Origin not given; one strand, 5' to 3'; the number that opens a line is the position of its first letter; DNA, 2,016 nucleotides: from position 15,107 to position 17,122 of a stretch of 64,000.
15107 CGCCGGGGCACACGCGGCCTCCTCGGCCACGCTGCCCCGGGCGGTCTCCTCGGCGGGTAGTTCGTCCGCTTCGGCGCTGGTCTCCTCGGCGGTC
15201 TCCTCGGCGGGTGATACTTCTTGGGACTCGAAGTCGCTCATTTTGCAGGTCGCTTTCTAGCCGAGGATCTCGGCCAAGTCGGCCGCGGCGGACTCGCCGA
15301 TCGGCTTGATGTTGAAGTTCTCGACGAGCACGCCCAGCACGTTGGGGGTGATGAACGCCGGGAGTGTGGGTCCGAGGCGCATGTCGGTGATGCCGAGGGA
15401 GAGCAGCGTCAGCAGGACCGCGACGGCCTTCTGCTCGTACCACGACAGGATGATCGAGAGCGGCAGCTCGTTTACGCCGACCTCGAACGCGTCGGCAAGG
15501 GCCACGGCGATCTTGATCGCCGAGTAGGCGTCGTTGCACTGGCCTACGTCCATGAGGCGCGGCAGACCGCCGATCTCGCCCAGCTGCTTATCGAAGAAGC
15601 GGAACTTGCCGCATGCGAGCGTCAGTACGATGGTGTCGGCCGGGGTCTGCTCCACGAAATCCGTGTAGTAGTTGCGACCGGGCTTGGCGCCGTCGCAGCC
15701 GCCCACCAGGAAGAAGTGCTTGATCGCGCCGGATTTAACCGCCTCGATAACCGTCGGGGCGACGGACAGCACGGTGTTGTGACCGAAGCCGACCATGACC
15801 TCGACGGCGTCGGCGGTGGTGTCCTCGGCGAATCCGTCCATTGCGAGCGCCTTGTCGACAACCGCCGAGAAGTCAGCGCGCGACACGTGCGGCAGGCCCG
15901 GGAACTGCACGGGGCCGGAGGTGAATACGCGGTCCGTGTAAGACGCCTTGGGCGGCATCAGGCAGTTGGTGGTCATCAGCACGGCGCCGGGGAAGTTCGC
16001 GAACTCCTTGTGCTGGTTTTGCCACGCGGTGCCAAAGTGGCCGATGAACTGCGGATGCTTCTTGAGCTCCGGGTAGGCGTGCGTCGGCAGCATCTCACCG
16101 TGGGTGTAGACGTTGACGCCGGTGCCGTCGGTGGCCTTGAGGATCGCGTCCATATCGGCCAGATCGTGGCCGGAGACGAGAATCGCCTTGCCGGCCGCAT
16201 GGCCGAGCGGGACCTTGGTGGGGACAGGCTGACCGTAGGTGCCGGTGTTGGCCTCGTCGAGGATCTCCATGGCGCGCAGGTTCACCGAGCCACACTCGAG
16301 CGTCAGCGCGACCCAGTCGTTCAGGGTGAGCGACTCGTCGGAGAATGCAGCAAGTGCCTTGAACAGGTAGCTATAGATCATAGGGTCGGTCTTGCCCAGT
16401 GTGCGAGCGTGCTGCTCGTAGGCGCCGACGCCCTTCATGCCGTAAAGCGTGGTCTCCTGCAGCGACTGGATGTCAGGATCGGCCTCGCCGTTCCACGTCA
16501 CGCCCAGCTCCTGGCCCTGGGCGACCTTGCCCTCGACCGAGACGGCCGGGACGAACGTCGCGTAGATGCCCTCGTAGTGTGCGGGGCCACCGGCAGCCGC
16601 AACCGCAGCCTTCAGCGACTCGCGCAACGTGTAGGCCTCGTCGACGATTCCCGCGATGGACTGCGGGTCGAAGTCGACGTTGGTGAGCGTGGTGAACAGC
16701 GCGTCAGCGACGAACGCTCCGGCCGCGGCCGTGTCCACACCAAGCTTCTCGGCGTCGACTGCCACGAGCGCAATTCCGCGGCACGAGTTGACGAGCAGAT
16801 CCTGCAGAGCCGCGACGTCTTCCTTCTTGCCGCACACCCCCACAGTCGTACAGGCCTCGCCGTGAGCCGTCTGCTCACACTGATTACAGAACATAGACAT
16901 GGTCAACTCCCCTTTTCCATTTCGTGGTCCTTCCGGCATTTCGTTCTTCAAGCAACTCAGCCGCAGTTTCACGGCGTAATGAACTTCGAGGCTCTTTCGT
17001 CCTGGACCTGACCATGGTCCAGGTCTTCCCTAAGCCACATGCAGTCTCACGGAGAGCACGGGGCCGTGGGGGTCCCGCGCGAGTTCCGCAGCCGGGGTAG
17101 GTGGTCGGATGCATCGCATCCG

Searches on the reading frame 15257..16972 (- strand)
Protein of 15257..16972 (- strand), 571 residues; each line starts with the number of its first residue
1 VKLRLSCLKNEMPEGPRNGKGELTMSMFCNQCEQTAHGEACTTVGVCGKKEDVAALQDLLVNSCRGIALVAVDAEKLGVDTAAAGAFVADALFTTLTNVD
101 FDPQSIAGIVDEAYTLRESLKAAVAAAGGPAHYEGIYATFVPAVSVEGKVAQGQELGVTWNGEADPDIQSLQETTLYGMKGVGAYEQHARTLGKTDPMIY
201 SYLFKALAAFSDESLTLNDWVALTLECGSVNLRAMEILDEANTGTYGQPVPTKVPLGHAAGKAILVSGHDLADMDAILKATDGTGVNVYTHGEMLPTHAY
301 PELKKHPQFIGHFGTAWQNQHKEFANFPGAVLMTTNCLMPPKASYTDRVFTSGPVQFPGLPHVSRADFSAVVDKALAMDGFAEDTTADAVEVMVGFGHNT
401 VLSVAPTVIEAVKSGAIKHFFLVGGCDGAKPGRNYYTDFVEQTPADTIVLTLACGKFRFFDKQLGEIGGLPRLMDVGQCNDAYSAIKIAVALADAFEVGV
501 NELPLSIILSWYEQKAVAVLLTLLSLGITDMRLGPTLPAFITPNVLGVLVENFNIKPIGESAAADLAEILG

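Call 6: search_protein_families(library=pfam, proteins=[window:15257-16972:-])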
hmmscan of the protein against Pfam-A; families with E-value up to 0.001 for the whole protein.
window:15257-16972:- (571 aa): 1 family
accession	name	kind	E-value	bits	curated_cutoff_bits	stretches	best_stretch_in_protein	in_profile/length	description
PF03063.25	Prismane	-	3.1e-159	531.3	27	1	27-559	1-506/513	Prismane/CO dehydrogenase family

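Call 13: find_encoding_contigs(protein=window:15257-16900:-, flank=10000, max_places=10)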
Protein window:15257-16900:- (547 aa): no gene with exactly this product is on record in the collection.

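Call 15: find_encoding_contigs(protein=window:15257-16894:-, flank=10000, max_places=10)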
Protein window:15257-16894:- (545 aa): no gene with exactly this product is on record in the collection.

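Call 22: find_homologous_proteins(query=window:15257-16900:-, max_evalue=1e-100)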
Query window:15257-16900:- (547 aa): 8000 proteins with E <= 1e-100 among 8000 candidates; the best 120 are listed.
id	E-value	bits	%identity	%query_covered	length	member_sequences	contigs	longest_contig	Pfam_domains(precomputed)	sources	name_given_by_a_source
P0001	0.0e+0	1155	94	100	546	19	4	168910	PF03063.26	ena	-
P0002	0.0e+0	1129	92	100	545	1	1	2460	PF03063.26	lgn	-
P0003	0.0e+0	1105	89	100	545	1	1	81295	PF03063.26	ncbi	-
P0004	0.0e+0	1078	88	100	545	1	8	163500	PF03063.26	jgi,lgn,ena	-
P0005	0.0e+0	1077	87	100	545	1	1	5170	PF03063.26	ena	-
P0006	0.0e+0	1076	87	100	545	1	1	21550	PF03063.26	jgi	-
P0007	0.0e+0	1075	87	100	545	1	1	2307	PF03063.26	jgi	-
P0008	0.0e+0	1073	87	100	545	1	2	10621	PF03063.26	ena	-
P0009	0.0e+0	1069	87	100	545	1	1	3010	PF03063.26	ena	-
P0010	0.0e+0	1068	86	100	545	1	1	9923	PF03063.26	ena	-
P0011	0.0e+0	1056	86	100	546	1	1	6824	PF03063.26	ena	-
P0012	0.0e+0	1049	85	100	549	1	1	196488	PF03063.26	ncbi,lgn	-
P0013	0.0e+0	1044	85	100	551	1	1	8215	PF03063.26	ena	-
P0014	1.5e-298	1009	82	100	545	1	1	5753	PF03063.26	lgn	-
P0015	1.1e-295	999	82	100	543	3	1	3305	PF03063.26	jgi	jgi:hydroxylamine reductase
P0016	3.9e-280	948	77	100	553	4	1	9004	PF03063.26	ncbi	-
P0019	3.6e-277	938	76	100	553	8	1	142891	PF03063.26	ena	-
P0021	2.3e-276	935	76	100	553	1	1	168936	PF03063.26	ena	-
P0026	1.4e-273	926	75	100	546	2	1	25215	PF03063.26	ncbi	ncbi:MAG: hydroxylamine reductase [Coriobacteriia bacterium]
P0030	2.2e-271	919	75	99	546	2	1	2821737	PF03063.26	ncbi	ncbi:MAG: hydroxylamine reductase [Coriobacteriia bacterium]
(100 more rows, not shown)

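Call 23: find_encoding_contigs(protein=P0001, flank=10000, max_places=6)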
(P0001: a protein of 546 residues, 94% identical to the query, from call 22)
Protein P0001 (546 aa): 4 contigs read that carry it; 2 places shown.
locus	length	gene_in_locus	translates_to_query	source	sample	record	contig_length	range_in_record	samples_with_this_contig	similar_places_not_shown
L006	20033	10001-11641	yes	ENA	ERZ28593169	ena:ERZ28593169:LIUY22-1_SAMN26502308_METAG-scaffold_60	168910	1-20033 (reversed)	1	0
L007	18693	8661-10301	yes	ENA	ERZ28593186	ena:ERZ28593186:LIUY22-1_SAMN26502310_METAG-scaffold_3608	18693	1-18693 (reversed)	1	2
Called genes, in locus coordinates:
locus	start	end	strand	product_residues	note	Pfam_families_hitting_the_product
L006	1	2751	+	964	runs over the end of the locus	PF00929:RNase_T, PF00270:DEAD (faint), PF13307:Helicase_C_2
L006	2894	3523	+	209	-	-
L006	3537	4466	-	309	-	PF19187:HTH_PafC, PF13280:WYL, PF25583:WCX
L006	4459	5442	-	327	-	PF13280:WYL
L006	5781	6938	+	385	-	PF00989:PAS (weak), PF08448:PAS_4, PF13426:PAS_9 (weak), PF00512:HisKA, PF02518:HATPase_c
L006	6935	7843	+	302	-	-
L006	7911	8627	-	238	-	PF00027:cNMP_binding, PF13545:HTH_Crp_2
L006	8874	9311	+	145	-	PF11756:YgbA_NO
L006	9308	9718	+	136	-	PF25160:LdpA_Fe-S-bd (faint), PF12797:Fer4_2 (faint), PF12837:Fer4_6 (weak), PF13237:Fer4_10 (weak), PF00037:Fer4 (faint), PF14697:Fer4_21, PF12838:Fer4_7 (weak)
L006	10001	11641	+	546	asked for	PF03063:Prismane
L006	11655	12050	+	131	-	-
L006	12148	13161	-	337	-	PF00672:HAMP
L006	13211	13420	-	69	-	-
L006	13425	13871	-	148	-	PF06146:PsiE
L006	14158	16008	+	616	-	PF04389:Peptidase_M28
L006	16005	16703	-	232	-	-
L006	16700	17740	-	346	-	PF01578:Cytochrom_C_asm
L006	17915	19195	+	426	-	PF00990:GGDEF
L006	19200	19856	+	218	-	PF07314:Lit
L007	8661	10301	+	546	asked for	PF03063:Prismane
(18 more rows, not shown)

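Call 24: find_encoding_contigs(protein=P0003, flank=10000, max_places=4)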
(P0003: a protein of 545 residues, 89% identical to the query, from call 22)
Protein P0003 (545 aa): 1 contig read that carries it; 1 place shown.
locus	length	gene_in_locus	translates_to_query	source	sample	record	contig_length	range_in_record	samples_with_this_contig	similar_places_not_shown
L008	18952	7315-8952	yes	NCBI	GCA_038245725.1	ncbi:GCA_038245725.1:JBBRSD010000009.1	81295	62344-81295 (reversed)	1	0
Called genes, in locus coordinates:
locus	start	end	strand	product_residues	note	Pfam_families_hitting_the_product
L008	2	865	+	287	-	?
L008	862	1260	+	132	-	-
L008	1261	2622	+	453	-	-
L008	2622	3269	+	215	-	-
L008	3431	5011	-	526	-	PF13231:PMT_2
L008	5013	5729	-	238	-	PF00027:cNMP_binding, PF13545:HTH_Crp_2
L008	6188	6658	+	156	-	PF11756:YgbA_NO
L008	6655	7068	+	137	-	PF25160:LdpA_Fe-S-bd (faint), PF12797:Fer4_2 (faint), PF14697:Fer4_21, PF00037:Fer4 (faint), PF12837:Fer4_6 (faint), PF13237:Fer4_10 (weak), PF12838:Fer4_7 (weak), PF13187:Fer4_9 (weak)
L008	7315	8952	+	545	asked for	PF03063:Prismane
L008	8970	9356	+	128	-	-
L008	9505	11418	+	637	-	PF04389:Peptidase_M28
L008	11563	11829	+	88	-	-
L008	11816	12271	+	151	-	PF01850:PIN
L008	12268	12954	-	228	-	-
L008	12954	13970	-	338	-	PF01578:Cytochrom_C_asm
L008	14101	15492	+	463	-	PF00990:GGDEF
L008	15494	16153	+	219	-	PF07314:Lit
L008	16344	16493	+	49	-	PF18930:DUF5679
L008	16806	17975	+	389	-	PF01551:Peptidase_M23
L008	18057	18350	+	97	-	PF01250:Ribosomal_S6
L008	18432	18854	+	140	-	PF00436:SSB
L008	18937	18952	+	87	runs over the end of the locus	PF01084:Ribosomal_S18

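Call 25: find_encoding_contigs(protein=P0004, flank=10000, max_places=8)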
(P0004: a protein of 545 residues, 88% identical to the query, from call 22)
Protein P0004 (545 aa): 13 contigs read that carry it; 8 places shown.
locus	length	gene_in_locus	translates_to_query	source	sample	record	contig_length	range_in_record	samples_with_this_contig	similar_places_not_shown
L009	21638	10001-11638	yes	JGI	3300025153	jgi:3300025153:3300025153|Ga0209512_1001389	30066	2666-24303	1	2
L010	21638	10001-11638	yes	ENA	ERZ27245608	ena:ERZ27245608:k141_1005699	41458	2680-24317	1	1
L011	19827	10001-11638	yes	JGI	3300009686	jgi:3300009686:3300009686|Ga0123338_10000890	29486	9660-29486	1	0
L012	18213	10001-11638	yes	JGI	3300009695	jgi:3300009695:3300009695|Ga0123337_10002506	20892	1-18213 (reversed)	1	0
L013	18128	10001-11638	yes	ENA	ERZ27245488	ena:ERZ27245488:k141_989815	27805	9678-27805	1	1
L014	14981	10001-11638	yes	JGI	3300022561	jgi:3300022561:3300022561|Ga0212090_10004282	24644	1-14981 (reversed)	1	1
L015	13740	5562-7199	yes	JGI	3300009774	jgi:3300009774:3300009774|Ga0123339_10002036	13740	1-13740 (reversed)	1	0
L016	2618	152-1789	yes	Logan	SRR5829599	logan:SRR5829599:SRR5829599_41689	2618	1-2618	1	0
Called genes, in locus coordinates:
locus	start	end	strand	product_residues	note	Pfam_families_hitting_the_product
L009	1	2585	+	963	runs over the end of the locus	PF00929:RNase_T, PF00270:DEAD (faint), PF13307:Helicase_C_2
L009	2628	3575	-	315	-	PF19187:HTH_PafC, PF13280:WYL, PF25583:WCX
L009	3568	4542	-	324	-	PF13280:WYL, PF25583:WCX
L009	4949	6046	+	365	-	PF00989:PAS, PF08448:PAS_4, PF13426:PAS_9 (weak), PF08447:PAS_3, PF00512:HisKA, PF02518:HATPase_c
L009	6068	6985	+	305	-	-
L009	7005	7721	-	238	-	PF00027:cNMP_binding, PF13545:HTH_Crp_2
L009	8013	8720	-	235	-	PF00027:cNMP_binding, PF13545:HTH_Crp_2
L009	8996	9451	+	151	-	PF11756:YgbA_NO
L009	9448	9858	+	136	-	PF25160:LdpA_Fe-S-bd (faint), PF12797:Fer4_2 (faint), PF12837:Fer4_6 (weak), PF13187:Fer4_9 (weak), PF13237:Fer4_10 (weak), PF00037:Fer4 (faint), PF14697:Fer4_21, PF12838:Fer4_7 (weak)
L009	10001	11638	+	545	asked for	PF03063:Prismane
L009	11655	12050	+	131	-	-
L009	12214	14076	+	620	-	PF04389:Peptidase_M28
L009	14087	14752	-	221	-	-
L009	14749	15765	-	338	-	PF01578:Cytochrom_C_asm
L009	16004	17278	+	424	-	PF00990:GGDEF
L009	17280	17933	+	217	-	PF07314:Lit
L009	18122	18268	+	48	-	PF18930:DUF5679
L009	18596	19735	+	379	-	PF01551:Peptidase_M23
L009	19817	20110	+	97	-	PF01250:Ribosomal_S6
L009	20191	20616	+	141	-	PF00436:SSB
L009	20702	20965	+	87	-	PF01084:Ribosomal_S18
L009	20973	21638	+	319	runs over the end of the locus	PF09991:DUF2232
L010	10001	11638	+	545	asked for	PF03063:Prismane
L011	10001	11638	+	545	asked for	PF03063:Prismane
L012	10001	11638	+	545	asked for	PF03063:Prismane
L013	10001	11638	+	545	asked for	PF03063:Prismane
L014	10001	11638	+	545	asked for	PF03063:Prismane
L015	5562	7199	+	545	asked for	PF03063:Prismane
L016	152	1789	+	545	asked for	PF03063:Prismane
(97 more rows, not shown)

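Call 28: find_encoding_contigs(protein=P0012, flank=10000, max_places=2)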
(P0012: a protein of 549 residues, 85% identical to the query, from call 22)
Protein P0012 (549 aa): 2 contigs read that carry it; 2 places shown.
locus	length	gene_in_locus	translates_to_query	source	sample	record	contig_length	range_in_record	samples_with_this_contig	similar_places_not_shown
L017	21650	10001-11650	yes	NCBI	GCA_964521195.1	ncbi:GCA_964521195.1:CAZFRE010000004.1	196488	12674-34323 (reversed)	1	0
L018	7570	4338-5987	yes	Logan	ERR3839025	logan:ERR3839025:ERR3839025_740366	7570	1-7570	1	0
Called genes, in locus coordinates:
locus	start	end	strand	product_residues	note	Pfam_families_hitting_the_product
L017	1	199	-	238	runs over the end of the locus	PF02683:DsbD_TM, PF13386:DsbD_2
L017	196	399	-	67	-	-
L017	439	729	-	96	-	-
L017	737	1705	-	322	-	PF03773:ArsP_1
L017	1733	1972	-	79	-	PF13192:Thioredoxin_3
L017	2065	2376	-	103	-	PF12840:HTH_20, PF01022:HTH_5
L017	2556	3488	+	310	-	-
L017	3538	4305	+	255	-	-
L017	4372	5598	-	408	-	PF03901:Glyco_transf_22, PF13231:PMT_2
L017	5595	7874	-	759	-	-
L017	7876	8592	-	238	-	PF00027:cNMP_binding, PF13545:HTH_Crp_2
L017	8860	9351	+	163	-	PF11756:YgbA_NO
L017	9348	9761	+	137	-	PF25160:LdpA_Fe-S-bd (faint), PF12797:Fer4_2 (faint), PF00037:Fer4 (faint), PF12837:Fer4_6 (weak), PF13237:Fer4_10 (weak), PF14697:Fer4_21, PF12838:Fer4_7 (weak), PF13187:Fer4_9 (weak), +1 more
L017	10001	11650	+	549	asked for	PF03063:Prismane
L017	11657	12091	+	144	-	-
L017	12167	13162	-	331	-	PF04087:DUF389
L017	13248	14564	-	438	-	PF00079:Serpin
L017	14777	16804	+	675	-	PF04389:Peptidase_M28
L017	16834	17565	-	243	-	-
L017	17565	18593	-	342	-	PF01578:Cytochrom_C_asm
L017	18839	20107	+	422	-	PF25323:6TM_PilS (weak), PF00990:GGDEF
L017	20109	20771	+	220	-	PF07314:Lit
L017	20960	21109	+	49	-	PF18930:DUF5679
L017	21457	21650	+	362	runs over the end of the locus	PF01551:Peptidase_M23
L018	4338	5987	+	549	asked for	PF03063:Prismane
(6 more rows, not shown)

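Call 29: find_encoding_contigs(protein=P0019, flank=10000, max_places=2)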
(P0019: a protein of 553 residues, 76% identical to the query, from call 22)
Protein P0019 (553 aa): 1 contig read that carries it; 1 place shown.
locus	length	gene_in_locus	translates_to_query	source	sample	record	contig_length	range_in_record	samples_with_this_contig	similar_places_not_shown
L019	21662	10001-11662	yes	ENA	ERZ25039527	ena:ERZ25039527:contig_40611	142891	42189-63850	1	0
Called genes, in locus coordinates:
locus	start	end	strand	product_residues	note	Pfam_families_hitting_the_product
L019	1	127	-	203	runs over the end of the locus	PF03315:SDH_beta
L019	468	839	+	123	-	-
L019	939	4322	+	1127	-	PF00929:RNase_T, PF00270:DEAD (faint), PF13307:Helicase_C_2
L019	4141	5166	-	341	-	PF19187:HTH_PafC, PF13280:WYL, PF25583:WCX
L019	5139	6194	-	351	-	PF13280:WYL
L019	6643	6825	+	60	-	-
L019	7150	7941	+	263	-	-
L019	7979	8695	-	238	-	PF00027:cNMP_binding, PF13545:HTH_Crp_2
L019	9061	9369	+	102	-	PF11756:YgbA_NO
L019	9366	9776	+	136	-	PF25160:LdpA_Fe-S-bd (faint), PF12797:Fer4_2 (faint), PF12837:Fer4_6 (weak), PF13237:Fer4_10 (weak), PF00037:Fer4 (faint), PF14697:Fer4_21, PF12838:Fer4_7 (weak)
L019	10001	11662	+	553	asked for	PF03063:Prismane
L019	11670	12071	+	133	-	-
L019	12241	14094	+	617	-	PF04389:Peptidase_M28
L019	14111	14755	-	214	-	-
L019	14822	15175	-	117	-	PF01578:Cytochrom_C_asm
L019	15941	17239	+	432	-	PF25323:6TM_PilS (weak), PF00990:GGDEF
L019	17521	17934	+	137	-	PF07314:Lit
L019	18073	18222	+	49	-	PF18930:DUF5679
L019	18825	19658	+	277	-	-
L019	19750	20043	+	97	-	PF01250:Ribosomal_S6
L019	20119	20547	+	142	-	PF00436:SSB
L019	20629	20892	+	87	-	PF01084:Ribosomal_S18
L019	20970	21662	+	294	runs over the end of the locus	PF09991:DUF2232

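Call 30: find_encoding_contigs(protein=P0030, flank=10000, max_places=2)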
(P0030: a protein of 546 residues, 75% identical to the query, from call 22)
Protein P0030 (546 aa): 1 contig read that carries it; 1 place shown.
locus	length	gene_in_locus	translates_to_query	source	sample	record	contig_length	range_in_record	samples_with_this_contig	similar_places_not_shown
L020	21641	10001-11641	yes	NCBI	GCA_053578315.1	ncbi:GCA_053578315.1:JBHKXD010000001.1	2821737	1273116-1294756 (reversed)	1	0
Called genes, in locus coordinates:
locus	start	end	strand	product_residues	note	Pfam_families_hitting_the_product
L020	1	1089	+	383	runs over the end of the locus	PF00574:CLP_protease (faint), PF25145:NfeD1b_N, PF01343:Peptidase_S49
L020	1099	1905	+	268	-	PF00149:Metallophos, PF12850:Metallophos_2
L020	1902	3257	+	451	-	PF27272:CpgS_N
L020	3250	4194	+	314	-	PF03477:ATP-cone (weak), PF13671:AAA_33 (faint)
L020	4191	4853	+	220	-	PF00923:TAL_FSA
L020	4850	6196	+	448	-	PF07498:Rho_N (weak), PF07497:Rho_RNA_bind, PF00006:ATP-synt_ab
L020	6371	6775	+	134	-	PF01197:Ribosomal_L31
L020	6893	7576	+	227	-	PF02511:Thy1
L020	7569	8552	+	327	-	PF07136:DUF1385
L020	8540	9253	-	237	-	PF00027:cNMP_binding, PF13545:HTH_Crp_2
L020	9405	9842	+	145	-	PF11756:YgbA_NO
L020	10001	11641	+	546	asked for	PF03063:Prismane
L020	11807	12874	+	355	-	PF03462:PCRF, PF00472:RF-1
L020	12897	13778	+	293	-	PF17827:PrmC_N, PF03602:Cons_hypoth95 (weak), PF05175:MTS, PF06325:PrmA (weak), PF08241:Methyltransf_11 (faint), PF08242:Methyltransf_12 (faint), PF13649:Methyltransf_25, PF13847:Methyltransf_31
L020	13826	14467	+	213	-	PF01300:Sua5_yciO_yrdC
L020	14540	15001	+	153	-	PF02502:LacAB_rpiB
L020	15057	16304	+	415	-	PF00464:SHMT, PF00155:Aminotran_1_2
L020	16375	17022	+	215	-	PF14681:UPRTase, PF00156:Pribosyltran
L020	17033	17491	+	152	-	PF00383:dCMP_cyt_deam_1, PF14437:MafB19-deam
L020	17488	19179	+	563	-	PF00953:Glycos_transf_4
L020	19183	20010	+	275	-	PF00119:ATP-synt_A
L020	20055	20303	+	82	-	PF00137:ATP-synt_C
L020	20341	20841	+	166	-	PF00430:ATP-synt_B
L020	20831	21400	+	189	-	PF00213:OSCP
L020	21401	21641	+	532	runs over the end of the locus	PF02874:ATP-synt_ab_N, PF09378:HAS-barrel (faint), PF00006:ATP-synt_ab, PF00306:ATP-synt_ab_C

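Call 54: list_cluster_members(proteins=[P0003, P0012, P0016, P0004])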
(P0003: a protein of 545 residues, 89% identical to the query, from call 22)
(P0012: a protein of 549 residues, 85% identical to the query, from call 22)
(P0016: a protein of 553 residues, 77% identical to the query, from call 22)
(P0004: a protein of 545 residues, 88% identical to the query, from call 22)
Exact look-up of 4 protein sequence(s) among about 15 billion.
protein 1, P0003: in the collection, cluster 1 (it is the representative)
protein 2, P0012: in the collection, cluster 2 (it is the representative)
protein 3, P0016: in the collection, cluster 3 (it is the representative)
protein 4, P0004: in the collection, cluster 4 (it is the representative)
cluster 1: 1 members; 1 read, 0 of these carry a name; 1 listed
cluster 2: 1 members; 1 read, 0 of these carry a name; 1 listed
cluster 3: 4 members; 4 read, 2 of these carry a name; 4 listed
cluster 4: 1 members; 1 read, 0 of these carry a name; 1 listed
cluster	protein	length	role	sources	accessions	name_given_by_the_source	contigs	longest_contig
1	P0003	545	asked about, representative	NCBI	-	-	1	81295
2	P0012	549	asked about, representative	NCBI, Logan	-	-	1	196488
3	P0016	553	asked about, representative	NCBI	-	-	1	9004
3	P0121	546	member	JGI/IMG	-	hydroxylamine reductase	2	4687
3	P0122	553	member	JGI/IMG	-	hydroxylamine reductase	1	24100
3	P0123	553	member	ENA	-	-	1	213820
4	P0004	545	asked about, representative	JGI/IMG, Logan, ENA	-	-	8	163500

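Call 61: find_encoding_contigs(protein=P0026, flank=10000, max_places=2)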
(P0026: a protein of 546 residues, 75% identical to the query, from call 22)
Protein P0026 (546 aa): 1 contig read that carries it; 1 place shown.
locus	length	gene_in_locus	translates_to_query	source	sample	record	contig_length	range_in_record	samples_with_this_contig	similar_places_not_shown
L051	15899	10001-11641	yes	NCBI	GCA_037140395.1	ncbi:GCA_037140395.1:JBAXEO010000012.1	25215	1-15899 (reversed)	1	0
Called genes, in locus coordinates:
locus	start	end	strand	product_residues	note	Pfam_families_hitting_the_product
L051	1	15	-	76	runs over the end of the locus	-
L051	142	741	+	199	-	-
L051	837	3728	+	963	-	PF00929:RNase_T, PF00270:DEAD (faint), PF13307:Helicase_C_2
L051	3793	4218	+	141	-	-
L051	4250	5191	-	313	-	PF19187:HTH_PafC, PF13280:WYL, PF25583:WCX (weak)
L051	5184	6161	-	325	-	PF13280:WYL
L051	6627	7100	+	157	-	-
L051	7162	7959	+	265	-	-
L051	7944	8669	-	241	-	PF00027:cNMP_binding, PF13545:HTH_Crp_2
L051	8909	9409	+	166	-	PF11756:YgbA_NO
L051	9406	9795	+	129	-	PF25160:LdpA_Fe-S-bd (faint), PF12797:Fer4_2 (faint), PF00037:Fer4 (faint), PF12837:Fer4_6 (weak), PF13237:Fer4_10 (weak), PF14697:Fer4_21, PF12838:Fer4_7 (weak)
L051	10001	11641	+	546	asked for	PF03063:Prismane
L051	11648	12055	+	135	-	-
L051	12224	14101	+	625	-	PF04389:Peptidase_M28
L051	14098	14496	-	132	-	PF08818:DUF1801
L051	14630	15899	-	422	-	PF04140:ICMT (weak), PF04191:PEMT, PF01790:LGT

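Call 62: find_encoding_contigs(protein=P0021, flank=10000, max_places=2)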
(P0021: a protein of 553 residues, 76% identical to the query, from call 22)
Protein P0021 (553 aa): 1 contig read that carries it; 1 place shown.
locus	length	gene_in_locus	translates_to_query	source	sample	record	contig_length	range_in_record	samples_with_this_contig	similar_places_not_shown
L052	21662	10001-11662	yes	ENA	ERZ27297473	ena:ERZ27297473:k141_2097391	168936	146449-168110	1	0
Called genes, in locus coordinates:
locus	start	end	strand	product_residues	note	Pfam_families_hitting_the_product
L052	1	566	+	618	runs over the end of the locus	PF01926:MMR_HSR1, PF02421:FeoB_N, PF07670:Gate, PF07664:FeoB_C, PF07670:Gate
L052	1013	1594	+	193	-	-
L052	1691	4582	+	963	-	PF00929:RNase_T, PF00270:DEAD (faint), PF13307:Helicase_C_2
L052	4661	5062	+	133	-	-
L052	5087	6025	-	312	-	PF19187:HTH_PafC, PF13280:WYL, PF25583:WCX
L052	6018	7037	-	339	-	PF13280:WYL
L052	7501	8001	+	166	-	-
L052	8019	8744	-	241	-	PF00027:cNMP_binding, PF13545:HTH_Crp_2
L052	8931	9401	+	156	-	PF11756:YgbA_NO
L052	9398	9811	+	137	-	PF25160:LdpA_Fe-S-bd (faint), PF12797:Fer4_2 (faint), PF00037:Fer4 (faint), PF12837:Fer4_6 (weak), PF13237:Fer4_10 (weak), PF14697:Fer4_21, PF12838:Fer4_7 (weak)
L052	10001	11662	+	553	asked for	PF03063:Prismane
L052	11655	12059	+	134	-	-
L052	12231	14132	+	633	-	PF04389:Peptidase_M28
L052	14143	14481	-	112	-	PF00543:P-II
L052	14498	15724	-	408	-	PF00909:Ammonium_transp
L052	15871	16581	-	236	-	-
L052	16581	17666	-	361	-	PF01578:Cytochrom_C_asm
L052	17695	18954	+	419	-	PF00990:GGDEF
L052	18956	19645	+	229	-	PF07314:Lit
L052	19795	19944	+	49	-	PF18930:DUF5679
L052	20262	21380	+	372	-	PF01551:Peptidase_M23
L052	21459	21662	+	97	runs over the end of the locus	PF01250:Ribosomal_S6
